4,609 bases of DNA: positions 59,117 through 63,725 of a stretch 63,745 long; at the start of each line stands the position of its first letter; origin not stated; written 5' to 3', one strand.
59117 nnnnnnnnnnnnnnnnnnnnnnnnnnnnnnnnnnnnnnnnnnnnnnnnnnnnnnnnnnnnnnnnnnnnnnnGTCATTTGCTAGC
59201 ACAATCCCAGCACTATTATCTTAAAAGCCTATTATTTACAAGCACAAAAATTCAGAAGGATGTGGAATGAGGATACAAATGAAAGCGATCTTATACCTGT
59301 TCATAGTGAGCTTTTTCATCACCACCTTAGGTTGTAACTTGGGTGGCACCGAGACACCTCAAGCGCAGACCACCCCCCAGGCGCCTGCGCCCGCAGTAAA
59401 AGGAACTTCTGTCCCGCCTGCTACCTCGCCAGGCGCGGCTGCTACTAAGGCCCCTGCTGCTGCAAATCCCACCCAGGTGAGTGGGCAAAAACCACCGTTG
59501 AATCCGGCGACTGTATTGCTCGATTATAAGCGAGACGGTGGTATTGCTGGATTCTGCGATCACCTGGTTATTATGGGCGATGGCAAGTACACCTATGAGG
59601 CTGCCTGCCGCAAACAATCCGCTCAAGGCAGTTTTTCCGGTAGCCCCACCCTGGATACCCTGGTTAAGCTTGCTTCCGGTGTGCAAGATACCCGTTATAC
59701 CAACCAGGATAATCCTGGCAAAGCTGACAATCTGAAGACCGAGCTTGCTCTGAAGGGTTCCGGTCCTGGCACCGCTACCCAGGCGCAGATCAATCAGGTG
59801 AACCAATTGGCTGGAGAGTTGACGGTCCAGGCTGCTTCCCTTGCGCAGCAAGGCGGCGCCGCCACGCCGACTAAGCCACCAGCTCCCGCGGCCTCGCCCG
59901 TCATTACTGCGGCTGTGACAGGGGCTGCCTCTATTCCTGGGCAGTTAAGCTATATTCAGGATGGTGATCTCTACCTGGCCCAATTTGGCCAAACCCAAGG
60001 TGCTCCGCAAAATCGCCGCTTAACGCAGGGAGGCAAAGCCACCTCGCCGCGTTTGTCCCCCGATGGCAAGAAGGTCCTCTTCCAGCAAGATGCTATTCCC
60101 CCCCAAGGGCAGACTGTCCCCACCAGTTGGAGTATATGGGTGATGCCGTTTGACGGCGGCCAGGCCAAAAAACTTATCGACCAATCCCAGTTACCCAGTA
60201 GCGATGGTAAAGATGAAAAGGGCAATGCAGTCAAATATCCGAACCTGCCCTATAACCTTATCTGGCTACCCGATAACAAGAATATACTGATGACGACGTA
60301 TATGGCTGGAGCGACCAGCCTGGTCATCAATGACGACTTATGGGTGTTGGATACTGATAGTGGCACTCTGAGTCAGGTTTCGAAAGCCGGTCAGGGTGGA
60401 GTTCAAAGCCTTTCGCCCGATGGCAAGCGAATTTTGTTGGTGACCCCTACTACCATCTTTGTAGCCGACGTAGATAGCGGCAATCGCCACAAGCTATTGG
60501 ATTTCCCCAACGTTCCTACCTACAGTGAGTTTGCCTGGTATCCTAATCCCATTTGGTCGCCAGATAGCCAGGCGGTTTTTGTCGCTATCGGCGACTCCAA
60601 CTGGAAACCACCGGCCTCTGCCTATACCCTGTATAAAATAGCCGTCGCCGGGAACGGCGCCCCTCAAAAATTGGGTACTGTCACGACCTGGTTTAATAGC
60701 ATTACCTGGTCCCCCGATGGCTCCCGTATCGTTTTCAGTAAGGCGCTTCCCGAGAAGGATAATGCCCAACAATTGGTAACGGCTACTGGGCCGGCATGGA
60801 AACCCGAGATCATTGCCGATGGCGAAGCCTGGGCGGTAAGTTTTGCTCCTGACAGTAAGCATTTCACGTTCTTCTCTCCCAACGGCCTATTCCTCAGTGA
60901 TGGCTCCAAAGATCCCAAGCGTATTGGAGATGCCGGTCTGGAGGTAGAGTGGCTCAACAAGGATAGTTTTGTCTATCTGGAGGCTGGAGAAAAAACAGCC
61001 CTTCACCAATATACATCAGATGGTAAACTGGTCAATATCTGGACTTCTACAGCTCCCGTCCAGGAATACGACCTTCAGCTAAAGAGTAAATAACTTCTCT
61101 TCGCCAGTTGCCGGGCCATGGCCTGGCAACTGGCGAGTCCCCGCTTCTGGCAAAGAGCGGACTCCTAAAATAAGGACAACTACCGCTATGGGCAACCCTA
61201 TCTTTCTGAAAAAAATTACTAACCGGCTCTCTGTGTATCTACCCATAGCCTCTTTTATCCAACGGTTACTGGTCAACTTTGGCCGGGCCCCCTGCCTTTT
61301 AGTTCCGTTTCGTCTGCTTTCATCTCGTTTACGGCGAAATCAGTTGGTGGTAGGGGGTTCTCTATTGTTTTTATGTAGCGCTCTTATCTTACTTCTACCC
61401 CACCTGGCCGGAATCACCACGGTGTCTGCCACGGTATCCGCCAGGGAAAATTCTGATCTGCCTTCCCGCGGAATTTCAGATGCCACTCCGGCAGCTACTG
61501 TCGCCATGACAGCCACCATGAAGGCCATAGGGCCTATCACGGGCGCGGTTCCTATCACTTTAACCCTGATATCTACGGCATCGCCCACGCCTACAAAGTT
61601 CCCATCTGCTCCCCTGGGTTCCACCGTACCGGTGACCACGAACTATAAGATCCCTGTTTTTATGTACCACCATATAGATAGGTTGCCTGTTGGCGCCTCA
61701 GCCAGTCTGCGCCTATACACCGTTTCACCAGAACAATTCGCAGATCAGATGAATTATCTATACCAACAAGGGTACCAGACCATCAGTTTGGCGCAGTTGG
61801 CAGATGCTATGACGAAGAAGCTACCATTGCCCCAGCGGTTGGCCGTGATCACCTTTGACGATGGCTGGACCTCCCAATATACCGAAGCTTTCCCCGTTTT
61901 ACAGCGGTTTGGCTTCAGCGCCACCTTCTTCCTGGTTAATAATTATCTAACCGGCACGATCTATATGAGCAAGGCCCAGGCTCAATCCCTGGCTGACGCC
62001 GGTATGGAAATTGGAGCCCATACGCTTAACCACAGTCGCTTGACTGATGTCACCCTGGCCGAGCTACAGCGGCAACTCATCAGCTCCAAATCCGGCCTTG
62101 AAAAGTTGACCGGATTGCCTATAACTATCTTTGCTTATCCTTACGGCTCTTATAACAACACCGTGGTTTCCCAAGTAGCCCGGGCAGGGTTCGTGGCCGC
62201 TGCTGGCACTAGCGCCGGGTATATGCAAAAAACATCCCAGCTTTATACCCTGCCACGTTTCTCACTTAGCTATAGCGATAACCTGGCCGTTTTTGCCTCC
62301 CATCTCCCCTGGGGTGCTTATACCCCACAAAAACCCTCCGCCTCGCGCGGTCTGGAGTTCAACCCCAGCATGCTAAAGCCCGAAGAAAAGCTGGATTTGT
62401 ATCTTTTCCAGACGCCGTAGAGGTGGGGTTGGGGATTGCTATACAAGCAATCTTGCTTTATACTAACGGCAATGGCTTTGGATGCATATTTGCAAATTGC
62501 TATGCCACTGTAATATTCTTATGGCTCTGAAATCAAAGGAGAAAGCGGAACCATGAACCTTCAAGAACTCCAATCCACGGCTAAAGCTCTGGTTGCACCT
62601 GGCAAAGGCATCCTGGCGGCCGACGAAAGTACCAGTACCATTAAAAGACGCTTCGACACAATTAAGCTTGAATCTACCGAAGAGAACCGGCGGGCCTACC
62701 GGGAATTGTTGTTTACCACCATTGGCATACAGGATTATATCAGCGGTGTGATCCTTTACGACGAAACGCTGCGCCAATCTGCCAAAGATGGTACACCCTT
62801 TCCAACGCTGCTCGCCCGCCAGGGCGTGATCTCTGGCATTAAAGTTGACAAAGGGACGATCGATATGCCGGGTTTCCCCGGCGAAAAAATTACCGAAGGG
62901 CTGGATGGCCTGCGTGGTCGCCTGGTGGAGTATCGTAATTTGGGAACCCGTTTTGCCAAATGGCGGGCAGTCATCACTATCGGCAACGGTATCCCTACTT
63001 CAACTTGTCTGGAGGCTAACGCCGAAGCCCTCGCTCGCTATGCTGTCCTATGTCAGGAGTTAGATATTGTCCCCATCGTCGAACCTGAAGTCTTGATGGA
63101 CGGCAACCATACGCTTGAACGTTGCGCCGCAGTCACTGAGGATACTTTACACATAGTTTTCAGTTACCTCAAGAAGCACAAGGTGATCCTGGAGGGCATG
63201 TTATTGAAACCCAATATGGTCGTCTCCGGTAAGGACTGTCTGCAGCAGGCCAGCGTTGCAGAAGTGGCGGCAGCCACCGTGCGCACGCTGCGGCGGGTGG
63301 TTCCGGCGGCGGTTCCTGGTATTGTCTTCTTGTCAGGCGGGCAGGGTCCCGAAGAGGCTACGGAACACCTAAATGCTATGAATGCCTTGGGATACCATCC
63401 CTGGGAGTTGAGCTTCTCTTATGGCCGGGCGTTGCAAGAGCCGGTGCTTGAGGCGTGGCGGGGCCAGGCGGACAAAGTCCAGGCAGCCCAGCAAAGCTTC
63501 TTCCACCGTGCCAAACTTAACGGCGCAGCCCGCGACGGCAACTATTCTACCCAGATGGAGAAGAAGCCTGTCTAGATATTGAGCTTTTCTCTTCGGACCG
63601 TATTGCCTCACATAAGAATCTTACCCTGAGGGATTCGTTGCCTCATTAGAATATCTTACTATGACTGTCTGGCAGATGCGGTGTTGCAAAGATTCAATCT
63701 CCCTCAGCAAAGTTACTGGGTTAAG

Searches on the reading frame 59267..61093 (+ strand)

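Call 20: search_protein_families(library=pfam, proteins=[window:59267-61093:+], max_evalue=0.001)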
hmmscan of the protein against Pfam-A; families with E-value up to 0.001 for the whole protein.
window:59267-61093:+ (608 aa): 2 families
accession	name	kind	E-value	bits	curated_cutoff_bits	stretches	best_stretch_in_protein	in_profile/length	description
PF07676.18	PD40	-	6.5e-09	36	20.9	0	478-491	13-26/38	WD40-like Beta Propeller Repeat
PF00930.27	DPPIV_N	-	9.3e-05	21.7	22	0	336-410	3-78/354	Dipeptidyl peptidase IV (DPP IV) N-terminal region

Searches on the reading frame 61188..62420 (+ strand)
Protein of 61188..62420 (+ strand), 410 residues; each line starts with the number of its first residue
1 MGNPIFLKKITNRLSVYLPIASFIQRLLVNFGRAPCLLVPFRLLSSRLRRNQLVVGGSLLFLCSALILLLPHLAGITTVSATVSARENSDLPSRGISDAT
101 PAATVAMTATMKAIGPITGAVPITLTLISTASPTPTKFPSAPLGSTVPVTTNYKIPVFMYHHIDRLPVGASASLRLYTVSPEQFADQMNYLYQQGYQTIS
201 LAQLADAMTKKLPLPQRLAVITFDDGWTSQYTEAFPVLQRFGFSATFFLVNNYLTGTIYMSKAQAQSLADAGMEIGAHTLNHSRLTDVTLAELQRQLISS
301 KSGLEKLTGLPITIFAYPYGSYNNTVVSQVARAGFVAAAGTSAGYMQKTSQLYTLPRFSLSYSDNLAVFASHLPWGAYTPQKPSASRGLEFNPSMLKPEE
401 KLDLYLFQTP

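Call 20: search_protein_families(library=pfam, proteins=[window:61188-62420:+], max_evalue=0.001)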
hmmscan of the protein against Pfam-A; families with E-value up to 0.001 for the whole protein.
window:61188-62420:+ (410 aa): 1 family
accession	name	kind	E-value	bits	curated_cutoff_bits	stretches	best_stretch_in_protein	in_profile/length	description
PF01522.26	Polysacc_deac_1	-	7.1e-29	100.7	23.1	1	214-336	4-122/124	Polysaccharide deacetylase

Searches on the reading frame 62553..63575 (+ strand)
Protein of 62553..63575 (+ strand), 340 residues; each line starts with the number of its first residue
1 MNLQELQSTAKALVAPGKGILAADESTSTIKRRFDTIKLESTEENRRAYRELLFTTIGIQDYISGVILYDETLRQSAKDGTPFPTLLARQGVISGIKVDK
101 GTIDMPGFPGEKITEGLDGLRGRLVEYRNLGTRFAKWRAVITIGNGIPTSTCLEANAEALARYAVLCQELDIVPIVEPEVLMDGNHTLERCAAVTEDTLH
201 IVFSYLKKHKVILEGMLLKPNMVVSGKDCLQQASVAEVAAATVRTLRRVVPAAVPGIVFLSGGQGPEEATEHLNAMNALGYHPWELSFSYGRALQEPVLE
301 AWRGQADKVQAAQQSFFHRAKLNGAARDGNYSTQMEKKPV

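Call 20: search_protein_families(library=pfam, proteins=[window:62553-63575:+], max_evalue=0.001)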
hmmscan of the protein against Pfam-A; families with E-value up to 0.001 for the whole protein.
window:62553-63575:+ (340 aa): 1 family
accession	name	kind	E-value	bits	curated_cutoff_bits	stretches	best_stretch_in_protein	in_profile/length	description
PF00274.25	Glycolytic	-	4.3e-142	473.5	22.2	1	5-337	1-335/349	Fructose-bisphosphate aldolase class-I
